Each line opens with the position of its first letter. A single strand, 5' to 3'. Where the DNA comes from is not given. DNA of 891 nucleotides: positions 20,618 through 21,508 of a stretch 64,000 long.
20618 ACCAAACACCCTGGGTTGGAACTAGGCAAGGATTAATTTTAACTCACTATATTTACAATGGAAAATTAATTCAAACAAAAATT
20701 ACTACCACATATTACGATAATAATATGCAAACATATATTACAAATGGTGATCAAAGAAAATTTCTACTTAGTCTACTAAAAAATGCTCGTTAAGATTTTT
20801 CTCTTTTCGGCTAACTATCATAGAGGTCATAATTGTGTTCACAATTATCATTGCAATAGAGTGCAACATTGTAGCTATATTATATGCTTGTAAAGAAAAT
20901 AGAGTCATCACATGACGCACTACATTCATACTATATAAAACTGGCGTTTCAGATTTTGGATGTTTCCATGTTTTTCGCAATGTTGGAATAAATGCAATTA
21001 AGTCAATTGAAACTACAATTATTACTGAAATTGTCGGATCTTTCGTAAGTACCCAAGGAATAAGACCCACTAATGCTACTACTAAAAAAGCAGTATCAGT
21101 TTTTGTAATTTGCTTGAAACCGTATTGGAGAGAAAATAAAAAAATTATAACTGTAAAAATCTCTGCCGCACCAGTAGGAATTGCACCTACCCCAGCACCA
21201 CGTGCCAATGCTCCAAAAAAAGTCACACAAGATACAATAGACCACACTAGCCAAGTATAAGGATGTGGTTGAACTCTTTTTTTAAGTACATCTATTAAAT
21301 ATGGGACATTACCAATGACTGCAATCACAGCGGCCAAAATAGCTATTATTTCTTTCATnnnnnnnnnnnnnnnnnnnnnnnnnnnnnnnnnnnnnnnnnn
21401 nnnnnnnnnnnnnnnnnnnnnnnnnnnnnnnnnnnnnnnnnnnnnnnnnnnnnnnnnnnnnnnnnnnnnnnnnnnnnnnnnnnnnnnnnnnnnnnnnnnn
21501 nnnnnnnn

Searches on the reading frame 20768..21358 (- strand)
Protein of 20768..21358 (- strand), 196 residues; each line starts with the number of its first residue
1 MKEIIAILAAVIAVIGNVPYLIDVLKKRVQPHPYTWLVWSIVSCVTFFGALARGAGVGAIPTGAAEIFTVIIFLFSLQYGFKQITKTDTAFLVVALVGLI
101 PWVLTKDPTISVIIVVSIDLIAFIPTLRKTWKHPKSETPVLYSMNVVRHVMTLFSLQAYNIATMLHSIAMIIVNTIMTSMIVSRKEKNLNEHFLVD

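Call 3: search_protein_families(library=pfam, proteins=[window:20768-21358:-], max_evalue=0.1)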
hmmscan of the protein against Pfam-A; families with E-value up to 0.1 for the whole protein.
window:20768-21358:- (196 aa): 0 families

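Call 5: search_protein_families(library=ncbifam, proteins=[window:20768-21358:-], max_evalue=0.1)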
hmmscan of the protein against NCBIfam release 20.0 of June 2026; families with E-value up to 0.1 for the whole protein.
window:20768-21358:- (196 aa): 1 family
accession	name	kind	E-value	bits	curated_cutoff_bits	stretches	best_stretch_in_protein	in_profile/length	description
TIGR04128.1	exoso_Fjoh_1448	exception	0.025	14.8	90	1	109-168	91-151/174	exosortase family protein XrtF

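Call 6: find_homologous_proteins(query=window:20768-21358:-, max_evalue=0.001)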
Query window:20768-21358:- (196 aa): 1909 proteins with E <= 0.001 among 2423 candidates; the best 120 are listed.
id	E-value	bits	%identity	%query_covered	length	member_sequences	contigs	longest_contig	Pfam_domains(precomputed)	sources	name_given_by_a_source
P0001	3.0e-119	414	100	100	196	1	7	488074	-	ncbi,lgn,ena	-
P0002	1.6e-97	343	83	96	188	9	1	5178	-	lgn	-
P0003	2.4e-97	342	84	95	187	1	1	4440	-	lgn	-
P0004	5.6e-97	341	83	95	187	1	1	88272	-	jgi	jgi:hypothetical protein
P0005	3.2e-96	338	82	95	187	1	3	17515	-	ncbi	-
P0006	5.3e-96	338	81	95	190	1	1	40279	-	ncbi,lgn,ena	-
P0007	5.6e-96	338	80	96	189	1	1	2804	-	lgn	-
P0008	1.5e-95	336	82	95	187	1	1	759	-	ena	-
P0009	1.7e-94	333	81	96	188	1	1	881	-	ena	-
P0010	2.0e-94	333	80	95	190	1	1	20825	-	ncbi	-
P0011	2.1e-94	333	79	98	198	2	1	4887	-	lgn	-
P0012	1.1e-93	330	80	97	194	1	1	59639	-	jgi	jgi:hypothetical protein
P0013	1.3e-93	330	79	96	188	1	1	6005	-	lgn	-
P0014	2.5e-93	329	81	94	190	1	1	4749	-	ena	-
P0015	5.2e-93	328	78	96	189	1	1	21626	-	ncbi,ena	-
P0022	2.5e-92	326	74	96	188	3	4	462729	-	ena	-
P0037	9.4e-91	321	79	96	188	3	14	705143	-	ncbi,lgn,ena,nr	ncbi:MAG: hypothetical protein KBD26_01540 [Candidatus Pacebacteria bacterium]|nr:hypothetical prote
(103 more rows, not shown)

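Call 8: find_encoding_contigs(protein=P0001, flank=10000, max_places=3)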
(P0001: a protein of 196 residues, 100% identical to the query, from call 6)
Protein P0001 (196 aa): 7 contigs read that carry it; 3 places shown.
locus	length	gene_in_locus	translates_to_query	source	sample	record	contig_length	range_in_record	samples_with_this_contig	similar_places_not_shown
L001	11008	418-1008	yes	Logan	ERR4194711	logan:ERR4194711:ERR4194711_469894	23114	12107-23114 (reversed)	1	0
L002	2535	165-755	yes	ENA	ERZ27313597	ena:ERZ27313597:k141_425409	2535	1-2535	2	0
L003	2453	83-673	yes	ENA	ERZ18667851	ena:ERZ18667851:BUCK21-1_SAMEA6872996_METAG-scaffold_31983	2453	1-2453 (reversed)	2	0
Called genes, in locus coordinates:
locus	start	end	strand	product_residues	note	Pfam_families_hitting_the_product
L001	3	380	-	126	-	?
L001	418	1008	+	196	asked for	-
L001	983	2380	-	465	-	PF09587:PGA_cap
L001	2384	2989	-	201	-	-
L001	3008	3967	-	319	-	PF00294:PfkB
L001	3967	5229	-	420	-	PF05221:AdoHcyase, PF02826:2-Hacid_dh_C, PF00670:AdoHcyase_NAD, PF07991:KARI_N (weak)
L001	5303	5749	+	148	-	-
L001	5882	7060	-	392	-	PF00155:Aminotran_1_2, PF01041:DegT_DnrJ_EryC1 (weak)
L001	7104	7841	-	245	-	PF00483:NTP_transferase, PF01128:IspD (weak), PF12804:NTP_transf_3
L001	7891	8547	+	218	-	PF14360:PAP2_C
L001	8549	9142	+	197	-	PF09335:VTT_dom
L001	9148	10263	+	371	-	PF13477:Glyco_trans_4_2, PF13439:Glyco_transf_4, PF13579:Glyco_trans_4_4, PF20706:GT4-conflict (faint), PF00534:Glycos_transf_1, PF13692:Glyco_trans_1_4, PF13524:Glyco_trans_1_2 (faint)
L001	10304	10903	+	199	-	PF09335:VTT_dom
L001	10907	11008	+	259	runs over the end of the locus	PF00459:Inositol_P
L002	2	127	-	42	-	?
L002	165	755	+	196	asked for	-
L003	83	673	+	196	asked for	-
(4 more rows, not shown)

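Call 10: find_encoding_contigs(protein=P0037, flank=8000, max_places=2)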
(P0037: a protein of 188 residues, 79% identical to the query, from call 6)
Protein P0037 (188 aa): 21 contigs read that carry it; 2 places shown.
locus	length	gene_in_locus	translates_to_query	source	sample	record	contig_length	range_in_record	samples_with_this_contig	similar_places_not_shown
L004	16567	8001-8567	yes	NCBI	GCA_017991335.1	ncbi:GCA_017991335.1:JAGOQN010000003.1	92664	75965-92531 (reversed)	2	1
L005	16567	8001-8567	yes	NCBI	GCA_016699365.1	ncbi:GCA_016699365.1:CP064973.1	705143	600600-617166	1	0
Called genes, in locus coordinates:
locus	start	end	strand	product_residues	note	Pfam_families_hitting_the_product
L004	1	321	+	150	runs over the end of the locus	?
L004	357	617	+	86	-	PF00581:Rhodanese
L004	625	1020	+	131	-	PF03073:TspO_MBR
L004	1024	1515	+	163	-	PF10517:DM13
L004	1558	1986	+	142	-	-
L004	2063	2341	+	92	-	PF08922:DUF1905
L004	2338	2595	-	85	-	PF03831:YjdM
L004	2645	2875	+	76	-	PF09905:VF530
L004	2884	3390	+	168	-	PF00856:SET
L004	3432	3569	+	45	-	-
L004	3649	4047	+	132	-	PF07883:Cupin_2, PF02311:AraC_binding (weak)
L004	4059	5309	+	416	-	PF00070:Pyr_redox (faint), PF00890:FAD_binding_2, PF01266:DAO (faint), PF03486:HI0933_like, PF12831:FAD_oxidored, PF13450:NAD_binding_8 (weak), PF13738:Pyr_redox_3 (weak), PF22780:HI0933_like_1st, +1 more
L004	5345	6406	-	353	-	PF00487:FA_desaturase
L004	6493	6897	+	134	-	-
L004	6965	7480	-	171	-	PF01931:NTPase_I-T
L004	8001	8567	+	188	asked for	-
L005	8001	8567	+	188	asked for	-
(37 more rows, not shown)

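Call 11: find_encoding_contigs(protein=P0022, flank=8000, max_places=2)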
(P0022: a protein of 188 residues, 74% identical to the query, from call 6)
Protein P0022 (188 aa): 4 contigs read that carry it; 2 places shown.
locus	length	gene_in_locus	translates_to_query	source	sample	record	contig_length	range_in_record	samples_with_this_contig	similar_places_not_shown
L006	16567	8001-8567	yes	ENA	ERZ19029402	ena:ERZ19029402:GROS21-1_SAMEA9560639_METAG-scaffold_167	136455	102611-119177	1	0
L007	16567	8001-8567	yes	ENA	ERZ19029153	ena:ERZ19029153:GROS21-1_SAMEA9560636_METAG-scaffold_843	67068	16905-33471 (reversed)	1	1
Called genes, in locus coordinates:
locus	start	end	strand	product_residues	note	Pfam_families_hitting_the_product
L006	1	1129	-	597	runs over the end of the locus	PF00664:ABC_membrane, PF00005:ABC_tran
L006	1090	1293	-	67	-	-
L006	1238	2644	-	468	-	PF03060:NMO (faint)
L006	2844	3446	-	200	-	PF01471:PG_binding_1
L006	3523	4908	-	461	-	PF02878:PGM_PMM_I, PF02879:PGM_PMM_II, PF02880:PGM_PMM_III, PF00408:PGM_PMM_IV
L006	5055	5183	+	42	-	-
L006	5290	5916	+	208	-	PF01470:Peptidase_C15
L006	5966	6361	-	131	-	PF09997:DUF2238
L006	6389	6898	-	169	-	-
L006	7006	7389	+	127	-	-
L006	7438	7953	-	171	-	PF09990:DUF2231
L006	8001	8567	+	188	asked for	-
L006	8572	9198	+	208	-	-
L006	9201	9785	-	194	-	PF03703:bPH_2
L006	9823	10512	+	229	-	PF20260:PUA_4 (weak), PF04452:Methyltrans_RNA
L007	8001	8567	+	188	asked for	-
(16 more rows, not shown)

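Call 19: predict_structure(alignment_id=A1)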
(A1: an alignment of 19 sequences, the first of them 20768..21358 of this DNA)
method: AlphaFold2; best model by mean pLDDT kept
length: 196 residues; sequences in the alignment: 19
mean_pLDDT: 88.7   pTM: 0.83
mean pLDDT of the five models: 88.7, 88.5, 87.5, 86.9, 82.5
residues with pLDDT >= 90: 120; 70-90: 65; 50-70: 10; < 50: 1
segments of 3 or more residues with pLDDT < 50: none
pLDDT, mean of each block of 10 residues (from residue 1): 94 91 89 91 91 92 92 88 81 89 88 92 88 84 95 95 94 94 77 56
secondary structure, 60 per line:
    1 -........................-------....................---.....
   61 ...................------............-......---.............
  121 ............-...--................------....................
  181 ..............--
elements in order: H2-25 H33-52 H56-79 H86-97 H99-104 H108-132 H139-154 H161-194

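Call 21: search_protein_representatives(alignment_id=A1)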
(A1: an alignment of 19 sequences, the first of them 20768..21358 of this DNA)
Query: 19 sequences, 192 profile positions. Proteins with E-value up to 0.001 (for the whole library): 5307; up to 1e-10: 3399; up to 1e-30: 797. The best 150 are listed.
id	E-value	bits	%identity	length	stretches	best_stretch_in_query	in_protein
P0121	2.0e-73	262.7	-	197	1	1-190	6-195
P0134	4.4e-66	238.7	-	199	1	1-191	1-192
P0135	2.2e-65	236.5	-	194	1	2-190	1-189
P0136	1.0e-63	231.0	-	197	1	2-191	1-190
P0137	2.2e-63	229.9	-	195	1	2-189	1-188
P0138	4.5e-63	228.9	-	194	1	4-189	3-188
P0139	9.0e-63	227.9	-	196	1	3-190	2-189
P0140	1.1e-61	224.4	-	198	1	1-191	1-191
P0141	1.7e-61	223.7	-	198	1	1-190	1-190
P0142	4.9e-61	222.3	-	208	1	1-189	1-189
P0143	8.4e-61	221.5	-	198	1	4-187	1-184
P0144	9.9e-61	221.3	-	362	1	4-189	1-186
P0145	1.5e-60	220.7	-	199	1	3-191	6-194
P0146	3.0e-60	219.7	-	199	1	4-190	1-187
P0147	1.7e-59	217.2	-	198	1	4-190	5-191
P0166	8.1e-55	202.0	-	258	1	2-190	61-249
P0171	1.9e-54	200.8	-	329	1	4-189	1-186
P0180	2.5e-53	197.1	-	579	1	3-189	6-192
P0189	7.0e-53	195.7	-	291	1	6-190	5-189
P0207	5.0e-52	192.9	-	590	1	4-190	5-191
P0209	6.2e-52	192.6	-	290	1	7-189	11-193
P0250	9.0e-51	188.8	-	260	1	6-189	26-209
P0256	1.8e-50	187.8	-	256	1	5-159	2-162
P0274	1.1e-49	185.2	-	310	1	5-189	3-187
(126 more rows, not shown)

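Call 22: search_protein_families(library=pfam, proteins=[P0144, P0171, P0180, P0207, P0189, P0209, P0274, P0166, P0250, P0256], max_evalue=0.01)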
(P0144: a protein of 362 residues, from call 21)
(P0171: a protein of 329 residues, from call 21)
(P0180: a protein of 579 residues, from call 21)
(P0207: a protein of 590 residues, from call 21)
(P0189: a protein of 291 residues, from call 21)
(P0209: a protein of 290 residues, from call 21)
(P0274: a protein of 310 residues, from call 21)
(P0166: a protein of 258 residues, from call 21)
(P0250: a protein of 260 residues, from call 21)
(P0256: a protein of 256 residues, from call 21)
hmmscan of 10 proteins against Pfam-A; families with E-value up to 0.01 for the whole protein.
P0144 (362 aa): 3 families
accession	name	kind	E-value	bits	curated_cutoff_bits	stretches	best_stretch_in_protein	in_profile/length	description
PF13521.12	AAA_28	-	3.4e-35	122.1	27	1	194-354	2-164/164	AAA domain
PF13245.12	AAA_19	-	0.0013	19.4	25.1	1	192-211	12-31/134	AAA domain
PF13238.12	AAA_18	-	0.0023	18.8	29.4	1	195-257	2-54/128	AAA domain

P0171 (329 aa): 2 families
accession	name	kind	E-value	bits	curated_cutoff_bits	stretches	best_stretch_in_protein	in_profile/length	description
PF09346.15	SMI1_KNR4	-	4.4e-05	24.5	25.4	1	212-314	17-123/125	SMI1 / KNR4 family (SUKH-1)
PF14568.11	SUKH_6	-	0.0021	19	27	1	248-314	62-119/119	SMI1-KNR4 cell-wall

P0180 (579 aa): 2 families
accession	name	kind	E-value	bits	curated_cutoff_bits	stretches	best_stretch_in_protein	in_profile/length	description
PF09839.14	DUF2066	-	5.7e-18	65.6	23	1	237-455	15-220/232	Uncharacterized protein conserved in bacteria (DUF2066)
PF08449.17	UAA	-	0.0024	17.5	26.2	1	110-218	35-146/311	UAA transporter family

P0207 (590 aa): 1 family
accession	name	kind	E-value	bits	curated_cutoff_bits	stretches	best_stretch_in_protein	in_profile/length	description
PF09839.14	DUF2066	-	3.2e-21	76.2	23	1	246-449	17-218/232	Uncharacterized protein conserved in bacteria (DUF2066)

P0189 (291 aa): 0 families

P0209 (290 aa): 0 families

P0274 (310 aa): 0 families

P0166 (258 aa): 0 families

P0250 (260 aa): 0 families

P0256 (256 aa): 0 families

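Call 25: find_related_loci(query=A1, collection=genome_contigs, flank=10000)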
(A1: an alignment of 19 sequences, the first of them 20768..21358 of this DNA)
Query A1 (196 aa) in genome_contigs; peptide patterns used: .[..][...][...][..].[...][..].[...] (x = any residue, [..] = any of these).
598 stretches matched a pattern (row limit reached: there are more); 577 encode a relative of the query (tblastn E <= 1e-3); the best 80 are kept; 80 distinct loci.
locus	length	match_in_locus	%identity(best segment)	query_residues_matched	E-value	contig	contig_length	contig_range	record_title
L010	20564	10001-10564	78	1-188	2e-100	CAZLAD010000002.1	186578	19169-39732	MAG TPA_asm: uncultured Candidatus Saccharibacteria bacterium isolate SRP278252_co2_797 genome assembly, contig: NODE_76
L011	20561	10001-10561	79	1-187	1e-99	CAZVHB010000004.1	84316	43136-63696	MAG TPA_asm: uncultured Candidatus Saccharibacteria bacterium isolate SRP285395_co1_13 genome assembly, contig: NODE_289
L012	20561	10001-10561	81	1-187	2e-98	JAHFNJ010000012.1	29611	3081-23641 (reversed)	MAG: Candidatus Nomurabacteria bacterium isolate nzgw478 NODE_1410_length_29612_cov_4.549625, whole genome shotgun seque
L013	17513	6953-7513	76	1-187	2e-98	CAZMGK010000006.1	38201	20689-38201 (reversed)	MAG TPA_asm: uncultured Candidatus Saccharibacteria bacterium isolate SRP286056_co2_84 genome assembly, contig: NODE_137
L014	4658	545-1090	80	1-182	1e-97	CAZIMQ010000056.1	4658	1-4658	MAG TPA_asm: uncultured Candidatus Saccharibacteria bacterium isolate SRP292972_co3_8 genome assembly, contig: NODE_6184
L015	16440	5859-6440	74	1-194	1e-96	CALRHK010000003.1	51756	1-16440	MAG: Candidatus Nomurabacteria bacterium isolate Ike-200m-38 genome assembly, contig: Ike-200-c307, whole genome shotgun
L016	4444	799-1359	78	1-187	3e-96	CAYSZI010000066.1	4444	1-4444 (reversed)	MAG TPA_asm: uncultured Candidatus Saccharibacteria bacterium isolate SRP142039_co2_51 genome assembly, contig: NODE_249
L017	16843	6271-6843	73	1-191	3e-95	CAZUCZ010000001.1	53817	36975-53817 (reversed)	MAG TPA_asm: uncultured Candidatus Saccharibacteria bacterium isolate SRP257259_co1_159 genome assembly, contig: NODE_55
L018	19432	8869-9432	78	1-188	3e-95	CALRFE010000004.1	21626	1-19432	MAG: Candidatus Nomurabacteria bacterium isolate Ike-100m-32 genome assembly, contig: Ike-100-c829, whole genome shotgun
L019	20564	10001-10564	74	1-188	3e-94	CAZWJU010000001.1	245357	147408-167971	MAG TPA_asm: uncultured Candidatus Saccharibacteria bacterium isolate SRP278252_co2_131 genome assembly, contig: NODE_33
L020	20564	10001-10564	73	1-188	2e-94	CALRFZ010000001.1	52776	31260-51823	MAG: Candidatus Staskawiczbacteria bacterium isolate Ike-100m-1 genome assembly, contig: Ike-100-c199, whole genome shot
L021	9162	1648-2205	72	1-186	4e-94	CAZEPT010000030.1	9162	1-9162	MAG TPA_asm: uncultured Candidatus Saccharibacteria bacterium isolate SRP285395_co1_491 genome assembly, contig: NODE_12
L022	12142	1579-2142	77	1-188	3e-93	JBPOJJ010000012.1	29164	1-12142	MAG: Patescibacteria group bacterium isolate MAG_20151 c_000000614933, whole genome shotgun sequence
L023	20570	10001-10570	70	1-190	6e-93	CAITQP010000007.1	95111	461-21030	uncultured bacterium isolate Ki1-1-6m_bin-1343 genome assembly, contig: bin-1343:07/16, whole genome shotgun sequence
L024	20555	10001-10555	71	1-185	5e-93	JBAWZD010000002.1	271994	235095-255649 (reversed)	MAG: bacterium isolate ELA106 MAG106_2, whole genome shotgun sequence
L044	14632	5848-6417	68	1-190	3e-89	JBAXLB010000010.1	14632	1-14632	MAG: Candidatus Adlerbacteria bacterium isolate ELA416 MAG416_10, whole genome shotgun sequence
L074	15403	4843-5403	70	1-187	9e-86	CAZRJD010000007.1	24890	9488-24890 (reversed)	MAG TPA_asm: uncultured Candidatus Saccharibacteria bacterium isolate SRP136066_co1_425 genome assembly, contig: NODE_17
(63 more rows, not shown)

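Call 34: find_encoding_contigs(protein=P0144, flank=6000, max_places=2)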
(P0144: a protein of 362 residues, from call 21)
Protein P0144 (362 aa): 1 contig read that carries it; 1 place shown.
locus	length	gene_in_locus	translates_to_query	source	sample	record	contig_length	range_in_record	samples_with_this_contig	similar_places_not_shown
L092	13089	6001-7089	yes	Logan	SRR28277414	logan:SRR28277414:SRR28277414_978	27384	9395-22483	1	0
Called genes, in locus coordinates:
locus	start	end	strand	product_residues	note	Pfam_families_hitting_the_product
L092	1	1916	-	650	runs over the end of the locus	PF00122:E1-E2_ATPase, PF12710:HAD (faint), PF00702:Hydrolase, PF08282:Hydrolase_3 (faint)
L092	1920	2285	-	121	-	-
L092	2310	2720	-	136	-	-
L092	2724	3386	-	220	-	PF00173:Cyt-b5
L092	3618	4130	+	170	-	PF13855:LRR_8 (weak), PF23598:LRR_14, PF23211:LRR_LRWD1, PF00560:LRR_1 (faint), PF12799:LRR_4 (weak), PF13516:LRR_6 (faint), PF13855:LRR_8, PF12799:LRR_4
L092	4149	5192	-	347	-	-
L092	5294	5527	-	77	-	-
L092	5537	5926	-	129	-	-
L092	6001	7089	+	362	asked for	PF13521:AAA_28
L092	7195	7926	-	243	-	PF02834:LigT_PEase (faint), PF13563:2_5_RNA_ligase2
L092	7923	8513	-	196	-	PF00156:Pribosyltran, PF14681:UPRTase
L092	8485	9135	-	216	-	PF00156:Pribosyltran, PF14681:UPRTase (weak)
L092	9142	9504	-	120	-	PF02482:Ribosomal_S30AE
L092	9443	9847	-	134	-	PF24709:DUF7670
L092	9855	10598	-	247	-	PF04402:SIMPL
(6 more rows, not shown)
